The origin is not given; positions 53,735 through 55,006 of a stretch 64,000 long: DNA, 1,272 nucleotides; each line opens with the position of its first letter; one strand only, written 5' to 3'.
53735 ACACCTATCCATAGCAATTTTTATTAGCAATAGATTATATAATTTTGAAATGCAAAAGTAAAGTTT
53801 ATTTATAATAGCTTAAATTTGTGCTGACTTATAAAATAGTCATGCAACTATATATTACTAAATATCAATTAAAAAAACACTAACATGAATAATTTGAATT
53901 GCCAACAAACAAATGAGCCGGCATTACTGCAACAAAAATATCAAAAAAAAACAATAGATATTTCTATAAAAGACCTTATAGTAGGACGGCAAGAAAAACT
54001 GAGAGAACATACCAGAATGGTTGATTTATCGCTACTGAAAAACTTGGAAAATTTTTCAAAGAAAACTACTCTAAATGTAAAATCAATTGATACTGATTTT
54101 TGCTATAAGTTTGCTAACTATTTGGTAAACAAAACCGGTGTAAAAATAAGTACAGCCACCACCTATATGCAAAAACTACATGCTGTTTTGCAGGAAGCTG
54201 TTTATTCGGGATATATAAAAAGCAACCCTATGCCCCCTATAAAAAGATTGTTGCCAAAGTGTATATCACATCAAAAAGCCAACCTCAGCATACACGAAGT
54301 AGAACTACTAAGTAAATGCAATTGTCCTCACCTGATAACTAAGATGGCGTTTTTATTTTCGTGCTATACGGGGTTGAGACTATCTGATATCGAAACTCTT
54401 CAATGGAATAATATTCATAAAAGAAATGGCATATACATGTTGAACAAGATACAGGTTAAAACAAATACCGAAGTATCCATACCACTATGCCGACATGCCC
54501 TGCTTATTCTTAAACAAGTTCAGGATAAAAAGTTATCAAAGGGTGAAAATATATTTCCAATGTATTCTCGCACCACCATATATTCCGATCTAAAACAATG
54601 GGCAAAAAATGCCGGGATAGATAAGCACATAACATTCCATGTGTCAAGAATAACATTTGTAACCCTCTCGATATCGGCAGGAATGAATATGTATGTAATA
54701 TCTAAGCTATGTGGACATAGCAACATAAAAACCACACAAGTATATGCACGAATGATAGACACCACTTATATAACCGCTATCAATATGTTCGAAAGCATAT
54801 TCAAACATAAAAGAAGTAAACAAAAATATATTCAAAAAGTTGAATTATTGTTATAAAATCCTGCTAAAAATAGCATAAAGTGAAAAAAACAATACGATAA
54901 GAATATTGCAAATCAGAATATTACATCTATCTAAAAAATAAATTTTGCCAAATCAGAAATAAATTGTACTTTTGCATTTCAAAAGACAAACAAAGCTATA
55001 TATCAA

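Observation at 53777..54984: Recombinase gene bracketed by an 18-bp perfect inverted repeat whose arms carry outward-facing promoter boxes: candidate Hin-like invertible switch for the island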

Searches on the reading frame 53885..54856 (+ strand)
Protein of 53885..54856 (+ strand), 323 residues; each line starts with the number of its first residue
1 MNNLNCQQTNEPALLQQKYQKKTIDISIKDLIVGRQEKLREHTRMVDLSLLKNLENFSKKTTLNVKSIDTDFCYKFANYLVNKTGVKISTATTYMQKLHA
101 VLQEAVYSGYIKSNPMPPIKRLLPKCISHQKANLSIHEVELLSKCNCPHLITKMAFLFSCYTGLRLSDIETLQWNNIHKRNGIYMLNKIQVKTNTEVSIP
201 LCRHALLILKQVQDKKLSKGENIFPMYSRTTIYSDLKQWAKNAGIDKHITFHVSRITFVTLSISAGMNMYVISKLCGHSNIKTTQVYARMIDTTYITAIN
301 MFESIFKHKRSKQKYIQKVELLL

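Call 7: search_protein_families(library=pfam, proteins=[window:53885-54856:+])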
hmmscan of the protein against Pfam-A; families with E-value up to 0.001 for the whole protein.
window:53885-54856:+ (323 aa): 2 families
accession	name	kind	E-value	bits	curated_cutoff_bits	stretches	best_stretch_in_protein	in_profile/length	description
PF00589.27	Phage_integrase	-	1.8e-24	86.9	27.1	1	147-289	19-167/172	Phage integrase family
PF13102.12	Phage_int_SAM_5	-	2.4e-15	57.1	22.3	1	32-117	10-94/98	Phage integrase SAM-like domain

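Call 9: find_encoding_contigs(protein=window:53885-54856:+, flank=4000, max_places=10)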
Protein window:53885-54856:+ (323 aa): 5 contigs read that carry it; 3 places shown.
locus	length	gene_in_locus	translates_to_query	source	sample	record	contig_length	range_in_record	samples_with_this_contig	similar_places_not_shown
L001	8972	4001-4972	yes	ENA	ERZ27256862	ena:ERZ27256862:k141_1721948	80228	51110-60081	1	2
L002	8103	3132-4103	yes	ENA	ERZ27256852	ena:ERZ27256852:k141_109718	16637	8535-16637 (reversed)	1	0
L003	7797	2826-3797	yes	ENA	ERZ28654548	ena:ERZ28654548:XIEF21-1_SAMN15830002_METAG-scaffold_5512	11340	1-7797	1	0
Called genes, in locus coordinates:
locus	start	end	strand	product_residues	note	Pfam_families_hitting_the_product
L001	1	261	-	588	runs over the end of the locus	PF00012:HSP70, PF06723:MreB_Mbl (faint)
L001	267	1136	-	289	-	PF01435:Peptidase_M48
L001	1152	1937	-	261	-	PF01435:Peptidase_M48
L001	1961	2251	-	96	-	-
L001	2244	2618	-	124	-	-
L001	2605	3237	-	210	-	-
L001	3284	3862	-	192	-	PF02357:NusG, PF00467:KOW (weak)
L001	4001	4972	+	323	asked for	PF13102:Phage_int_SAM_5, PF00589:Phage_integrase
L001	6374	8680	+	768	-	PF21544:PorZ_N_b_propeller, PF23366:Beta-prop_HVO_0234 (faint), PF07494:Reg_prop (faint), PF13860:FlgD_ig (weak)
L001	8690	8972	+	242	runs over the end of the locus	PF11967:RecO_N, PF02565:RecO_C (weak)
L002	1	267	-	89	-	?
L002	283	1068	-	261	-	PF01435:Peptidase_M48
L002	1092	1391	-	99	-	-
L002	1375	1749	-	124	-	-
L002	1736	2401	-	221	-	-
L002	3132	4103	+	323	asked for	PF13102:Phage_int_SAM_5, PF00589:Phage_integrase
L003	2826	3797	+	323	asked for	PF13102:Phage_int_SAM_5, PF00589:Phage_integrase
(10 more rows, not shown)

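Call 11: find_homologous_proteins(query=window:53885-54856:+, max_evalue=1e-20)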
Query window:53885-54856:+ (323 aa): 437 proteins with E <= 1e-20 among 1443 candidates; the best 120 are listed.
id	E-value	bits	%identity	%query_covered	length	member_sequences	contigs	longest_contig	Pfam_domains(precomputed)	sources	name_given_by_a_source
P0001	2.5e-203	692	98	100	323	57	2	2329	PF13102.13,PF00589.28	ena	-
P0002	1.9e-147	508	75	94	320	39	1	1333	PF13102.13,PF00589.28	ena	-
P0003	1.6e-145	502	76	94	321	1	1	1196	PF13102.13,PF00589.28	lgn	-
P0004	1.4e-142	492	74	94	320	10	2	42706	PF13102.13,PF00589.28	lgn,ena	-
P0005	6.0e-139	480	72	94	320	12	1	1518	PF13102.13,PF00589.28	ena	-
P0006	4.3e-138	478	72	93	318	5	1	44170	PF13102.13,PF00589.28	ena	-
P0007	9.0e-136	470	73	90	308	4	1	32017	PF13102.13,PF00589.28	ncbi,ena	-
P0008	1.6e-134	466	71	94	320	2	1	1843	PF13102.13,PF00589.28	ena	-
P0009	2.9e-133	462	67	100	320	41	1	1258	PF13102.13,PF00589.28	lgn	-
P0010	3.6e-128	445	74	84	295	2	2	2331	PF13102.13,PF00589.28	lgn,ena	-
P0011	4.3e-128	445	67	93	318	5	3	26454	PF13102.13,PF00589.28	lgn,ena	-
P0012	8.3e-128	444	67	94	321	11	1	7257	PF13102.13,PF00589.28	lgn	-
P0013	7.0e-123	428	63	99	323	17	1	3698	PF13102.13,PF00589.28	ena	-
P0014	8.8e-123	427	64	95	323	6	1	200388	PF13102.13,PF00589.28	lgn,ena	-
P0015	2.1e-122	426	62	99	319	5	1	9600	PF13102.13,PF00589.28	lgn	-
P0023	8.8e-114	398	60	99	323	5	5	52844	PF13102.13,PF00589.28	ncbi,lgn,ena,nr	ncbi:MAG: site-specific integrase [Bacteroidales bacterium]|nr:site-specific integrase [Bacteroidale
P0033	1.1e-108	381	57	99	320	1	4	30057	PF13102.13,PF00589.28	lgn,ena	-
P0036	2.6e-108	380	57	99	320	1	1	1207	PF13102.13,PF00589.28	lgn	-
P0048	2.7e-101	357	55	98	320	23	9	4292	PF13102.13,PF00589.28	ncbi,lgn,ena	-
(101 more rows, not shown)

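Call 14: find_encoding_contigs(protein=P0001, flank=3000, max_places=10)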
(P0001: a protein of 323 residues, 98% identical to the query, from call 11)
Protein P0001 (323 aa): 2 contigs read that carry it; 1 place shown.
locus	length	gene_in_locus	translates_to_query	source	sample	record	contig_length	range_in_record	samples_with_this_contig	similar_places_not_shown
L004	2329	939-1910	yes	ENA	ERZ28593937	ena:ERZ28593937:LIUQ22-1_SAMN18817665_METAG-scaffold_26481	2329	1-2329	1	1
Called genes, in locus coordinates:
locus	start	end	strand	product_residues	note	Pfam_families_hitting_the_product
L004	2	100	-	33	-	?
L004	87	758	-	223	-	-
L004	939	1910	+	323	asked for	PF13102:Phage_int_SAM_5, PF00589:Phage_integrase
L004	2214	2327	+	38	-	?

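Call 15: find_encoding_contigs(protein=P0036, flank=3000, max_places=10)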
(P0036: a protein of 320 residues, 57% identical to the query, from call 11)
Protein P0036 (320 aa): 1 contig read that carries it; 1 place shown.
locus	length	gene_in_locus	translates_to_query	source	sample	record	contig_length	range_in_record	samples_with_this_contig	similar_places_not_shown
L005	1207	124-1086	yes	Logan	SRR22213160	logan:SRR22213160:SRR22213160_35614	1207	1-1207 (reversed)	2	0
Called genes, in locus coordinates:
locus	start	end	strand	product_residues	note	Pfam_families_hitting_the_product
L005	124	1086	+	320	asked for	PF13102:Phage_int_SAM_5, PF00589:Phage_integrase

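Call 20: find_related_loci(query=A2, collection=genome_contigs, flank=5000)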
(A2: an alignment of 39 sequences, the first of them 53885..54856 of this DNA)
Query A2 (323 aa) in genome_contigs; peptide patterns used: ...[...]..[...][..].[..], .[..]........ (x = any residue, [..] = any of these).
316 stretches matched a pattern; 301 encode a relative of the query (tblastn E <= 1e-3); the best 80 are kept; 80 distinct loci.
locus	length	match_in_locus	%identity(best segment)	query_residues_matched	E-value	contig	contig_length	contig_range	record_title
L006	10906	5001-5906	74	21-323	1e-152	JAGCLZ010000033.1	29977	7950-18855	MAG: Bacteroidales bacterium isolate RGIG9913 Yak_Rectum-5__c254978, whole genome shotgun sequence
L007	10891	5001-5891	74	26-323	9e-152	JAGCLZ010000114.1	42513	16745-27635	MAG: Bacteroidales bacterium isolate RGIG9913 Yak_Rectum-5__c773788, whole genome shotgun sequence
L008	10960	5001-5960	67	1-323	5e-143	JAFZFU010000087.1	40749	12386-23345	MAG: Bacteroidales bacterium isolate RGIG7727 Water_buffalos_Rectum-3__c351192, whole genome shotgun sequence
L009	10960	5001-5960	63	3-323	2e-130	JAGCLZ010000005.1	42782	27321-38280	MAG: Bacteroidales bacterium isolate RGIG9913 Yak_Rectum-5__c48236, whole genome shotgun sequence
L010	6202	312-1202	64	26-323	6e-124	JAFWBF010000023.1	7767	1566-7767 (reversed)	MAG: Bacteroidales bacterium isolate RGIG5581 Sheep_Colon.Co__c227883, whole genome shotgun sequence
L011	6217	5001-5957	60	5-323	2e-121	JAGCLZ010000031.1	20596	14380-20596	MAG: Bacteroidales bacterium isolate RGIG9913 Yak_Rectum-5__c247983, whole genome shotgun sequence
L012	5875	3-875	61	31-322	2e-119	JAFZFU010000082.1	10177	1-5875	MAG: Bacteroidales bacterium isolate RGIG7727 Water_buffalos_Rectum-3__c317582, whole genome shotgun sequence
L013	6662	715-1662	57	7-323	6e-119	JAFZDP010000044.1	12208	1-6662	MAG: Bacteroidales bacterium isolate RGIG7670 Water_buffalos_Rectum-1__c522875, whole genome shotgun sequence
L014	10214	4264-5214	57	5-323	4e-117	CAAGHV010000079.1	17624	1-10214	MAG TPA_asm: Bacteroidales bacterium, isolate HGM05376, WGS project CAAGHV010000000 data, contig: SRS476288_14_k119_1436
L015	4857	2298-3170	59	26-317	2e-115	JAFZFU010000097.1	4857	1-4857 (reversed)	MAG: Bacteroidales bacterium isolate RGIG7727 Water_buffalos_Rectum-3__c387228, whole genome shotgun sequence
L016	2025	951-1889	55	1-316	1e-114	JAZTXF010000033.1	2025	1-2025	MAG: Candidatus Gastranaerophilaceae bacterium isolate T1900045331_YK20190020.MAGScoT_cleanbin_000010 SGB_6524_k141_1537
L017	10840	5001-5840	54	26-307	3e-97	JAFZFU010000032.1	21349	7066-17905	MAG: Bacteroidales bacterium isolate RGIG7727 Water_buffalos_Rectum-3__c129851, whole genome shotgun sequence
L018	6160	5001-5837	53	31-308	2e-95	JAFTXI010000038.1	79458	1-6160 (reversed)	MAG: Bacteroidales bacterium isolate RGIG4235 Roe_deer_Colon-4__c2228, whole genome shotgun sequence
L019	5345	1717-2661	48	2-323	3e-91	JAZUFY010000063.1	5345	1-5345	MAG: Bacteroidales bacterium isolate T1900045290_TH20190060.MAGScoT_cleanbin_000051 SGB_6029_k141_855735, whole genome s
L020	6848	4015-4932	48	12-323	1e-90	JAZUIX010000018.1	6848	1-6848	MAG: Bacteroidales bacterium isolate T1900045262_TH20190032.MAGScoT_cleanbin_000004 SGB_5831_k141_62026, whole genome sh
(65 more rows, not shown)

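Call 26: find_related_loci(query=A2, collection=metagenome_contigs, flank=4000)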
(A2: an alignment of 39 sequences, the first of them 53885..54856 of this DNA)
Query A2 (323 aa) in metagenome_contigs; peptide patterns used: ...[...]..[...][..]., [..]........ (x = any residue, [..] = any of these).
600 stretches matched a pattern (row limit reached: there are more); 307 encode a relative of the query (tblastn E <= 1e-3); the best 80 are kept; 79 distinct loci.
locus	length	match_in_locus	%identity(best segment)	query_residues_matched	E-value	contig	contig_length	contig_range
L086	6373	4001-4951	57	5-323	4e-117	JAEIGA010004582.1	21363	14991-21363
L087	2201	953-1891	55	1-316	4e-114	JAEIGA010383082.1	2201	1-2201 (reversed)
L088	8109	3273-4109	46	8-294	3e-77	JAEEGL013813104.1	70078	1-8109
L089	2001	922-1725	41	28-303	1e-73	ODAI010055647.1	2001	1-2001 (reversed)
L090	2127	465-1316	41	14-303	4e-72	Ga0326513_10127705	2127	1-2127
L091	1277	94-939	42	28-317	9e-71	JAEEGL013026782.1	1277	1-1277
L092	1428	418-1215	43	35-306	6e-69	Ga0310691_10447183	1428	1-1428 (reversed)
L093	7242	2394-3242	34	49-314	3e-47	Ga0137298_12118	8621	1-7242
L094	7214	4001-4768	35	54-307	1e-46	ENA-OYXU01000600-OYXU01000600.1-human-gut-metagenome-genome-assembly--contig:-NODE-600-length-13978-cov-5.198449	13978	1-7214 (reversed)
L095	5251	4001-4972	32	4-305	2e-46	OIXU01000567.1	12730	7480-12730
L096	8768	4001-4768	37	54-307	2e-46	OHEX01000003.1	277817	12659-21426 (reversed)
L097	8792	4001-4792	38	49-307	2e-46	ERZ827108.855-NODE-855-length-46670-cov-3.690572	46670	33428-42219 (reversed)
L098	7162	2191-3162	31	4-305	4e-46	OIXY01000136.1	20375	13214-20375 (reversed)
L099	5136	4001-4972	31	4-305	4e-46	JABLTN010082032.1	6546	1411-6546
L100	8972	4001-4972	31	4-305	4e-46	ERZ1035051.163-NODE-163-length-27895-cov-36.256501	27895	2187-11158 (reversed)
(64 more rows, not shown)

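Call 27: find_encoding_contigs(protein=P0003, flank=3000, max_places=10)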
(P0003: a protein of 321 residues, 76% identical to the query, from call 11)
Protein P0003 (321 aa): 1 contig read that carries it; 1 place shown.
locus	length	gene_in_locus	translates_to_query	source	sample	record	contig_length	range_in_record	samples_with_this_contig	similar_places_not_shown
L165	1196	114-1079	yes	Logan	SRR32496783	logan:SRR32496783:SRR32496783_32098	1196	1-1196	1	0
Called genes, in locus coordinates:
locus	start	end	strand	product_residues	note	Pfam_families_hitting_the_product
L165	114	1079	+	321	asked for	PF13102:Phage_int_SAM_5, PF00589:Phage_integrase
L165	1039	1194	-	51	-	?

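Call 28: find_encoding_contigs(protein=P0002, flank=3000, max_places=10)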
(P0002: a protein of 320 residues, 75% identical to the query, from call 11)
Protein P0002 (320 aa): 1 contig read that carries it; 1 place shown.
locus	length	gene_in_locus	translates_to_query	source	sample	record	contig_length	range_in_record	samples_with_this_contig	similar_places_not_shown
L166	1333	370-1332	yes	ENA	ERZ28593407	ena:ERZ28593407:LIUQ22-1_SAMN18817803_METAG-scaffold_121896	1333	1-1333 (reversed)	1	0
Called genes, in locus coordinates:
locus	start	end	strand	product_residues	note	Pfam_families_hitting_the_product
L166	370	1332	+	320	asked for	PF13102:Phage_int_SAM_5, PF00589:Phage_integrase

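Call 29: find_encoding_contigs(protein=P0009, flank=3000, max_places=10)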
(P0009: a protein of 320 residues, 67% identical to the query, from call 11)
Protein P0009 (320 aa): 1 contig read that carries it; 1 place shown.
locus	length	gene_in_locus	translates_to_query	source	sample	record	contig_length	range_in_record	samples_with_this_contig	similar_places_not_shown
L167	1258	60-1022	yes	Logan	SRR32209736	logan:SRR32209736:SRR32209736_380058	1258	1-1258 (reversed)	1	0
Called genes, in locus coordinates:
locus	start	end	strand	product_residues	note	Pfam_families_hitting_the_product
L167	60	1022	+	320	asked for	PF13102:Phage_int_SAM_5, PF00589:Phage_integrase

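Call 41: search_protein_families(library=ncbifam, proteins=[window:53885-54856:+], max_evalue=0.001)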
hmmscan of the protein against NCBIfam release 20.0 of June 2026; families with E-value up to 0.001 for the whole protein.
window:53885-54856:+ (323 aa): 8 families
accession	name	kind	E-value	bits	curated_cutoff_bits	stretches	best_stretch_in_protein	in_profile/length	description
NF040815.2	recomb_XerA_Arch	equivalog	4.7e-24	85.4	220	1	53-292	23-256/263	site-specific tyrosine recombinase/integron integrase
TIGR02225.1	recomb_XerD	equivalog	2.7e-19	69.6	329.6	1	48-291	22-275/290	site-specific tyrosine recombinase XerD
NF001399.0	PRK00283.1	subfamily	5.7e-18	65.2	279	1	51-293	34-286/300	tyrosine recombinase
TIGR02224.1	recomb_XerC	equivalog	2.9e-15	56.4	335.15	1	42-290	16-277/295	tyrosine recombinase XerC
TIGR02249.1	integrase_gron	subfamily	1.8e-11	44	265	1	229-293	239-303/315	integron integrase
NF002331.0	PRK01287.1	subfamily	1.1e-06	27.8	371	1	155-290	169-312/365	site-specific tyrosine recombinase XerC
NF011946.0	PRK15417.1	equivalog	2.7e-06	26.8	435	1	226-294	252-319/337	integron integrase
NF003462.0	PRK05084.1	equivalog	0.00075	18.3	267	0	246-302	300-356/360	tyrosine recombinase XerS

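Call 42: search_protein_families(library=padloc, proteins=[window:53885-54856:+], max_evalue=0.001)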
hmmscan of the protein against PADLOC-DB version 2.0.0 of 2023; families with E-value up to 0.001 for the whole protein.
window:53885-54856:+ (323 aa): 0 families

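Call 43: find_encoding_contigs(protein=P0048, flank=2500, max_places=10)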
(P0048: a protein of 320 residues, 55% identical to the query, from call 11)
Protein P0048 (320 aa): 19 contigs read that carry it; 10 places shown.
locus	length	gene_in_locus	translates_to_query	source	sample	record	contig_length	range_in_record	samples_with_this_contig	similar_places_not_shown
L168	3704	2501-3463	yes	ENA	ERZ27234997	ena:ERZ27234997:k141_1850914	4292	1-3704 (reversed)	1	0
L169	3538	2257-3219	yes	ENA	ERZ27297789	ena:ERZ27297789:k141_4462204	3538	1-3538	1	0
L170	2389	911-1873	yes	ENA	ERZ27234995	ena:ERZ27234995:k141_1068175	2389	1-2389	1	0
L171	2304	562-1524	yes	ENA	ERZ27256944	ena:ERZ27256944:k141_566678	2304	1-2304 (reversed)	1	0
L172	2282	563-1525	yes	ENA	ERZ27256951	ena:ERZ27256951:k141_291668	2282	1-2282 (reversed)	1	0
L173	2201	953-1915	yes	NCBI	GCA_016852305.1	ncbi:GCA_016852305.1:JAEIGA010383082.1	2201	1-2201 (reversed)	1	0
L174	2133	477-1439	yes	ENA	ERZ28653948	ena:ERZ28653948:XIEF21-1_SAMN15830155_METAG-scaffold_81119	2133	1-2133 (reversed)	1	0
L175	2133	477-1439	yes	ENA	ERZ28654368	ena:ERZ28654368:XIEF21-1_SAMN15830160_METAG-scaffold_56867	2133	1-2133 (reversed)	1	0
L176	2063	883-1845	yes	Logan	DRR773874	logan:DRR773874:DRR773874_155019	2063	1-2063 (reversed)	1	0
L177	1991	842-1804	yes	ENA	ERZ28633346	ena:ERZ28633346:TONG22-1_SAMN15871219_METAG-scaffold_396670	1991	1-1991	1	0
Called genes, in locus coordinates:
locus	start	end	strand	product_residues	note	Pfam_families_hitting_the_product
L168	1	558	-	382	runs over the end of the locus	?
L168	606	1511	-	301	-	-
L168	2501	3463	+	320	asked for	PF13102:Phage_int_SAM_5, PF00589:Phage_integrase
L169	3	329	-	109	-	?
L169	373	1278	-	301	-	-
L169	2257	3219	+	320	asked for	PF13102:Phage_int_SAM_5, PF00589:Phage_integrase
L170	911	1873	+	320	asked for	PF13102:Phage_int_SAM_5, PF00589:Phage_integrase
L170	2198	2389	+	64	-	?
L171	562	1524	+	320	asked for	PF13102:Phage_int_SAM_5, PF00589:Phage_integrase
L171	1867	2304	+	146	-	?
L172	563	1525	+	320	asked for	PF13102:Phage_int_SAM_5, PF00589:Phage_integrase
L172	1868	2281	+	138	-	?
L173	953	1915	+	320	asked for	PF13102:Phage_int_SAM_5, PF00589:Phage_integrase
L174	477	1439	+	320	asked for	PF13102:Phage_int_SAM_5, PF00589:Phage_integrase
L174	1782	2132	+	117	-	?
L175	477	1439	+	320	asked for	PF13102:Phage_int_SAM_5, PF00589:Phage_integrase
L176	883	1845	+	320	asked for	PF13102:Phage_int_SAM_5, PF00589:Phage_integrase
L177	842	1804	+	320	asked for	PF13102:Phage_int_SAM_5, PF00589:Phage_integrase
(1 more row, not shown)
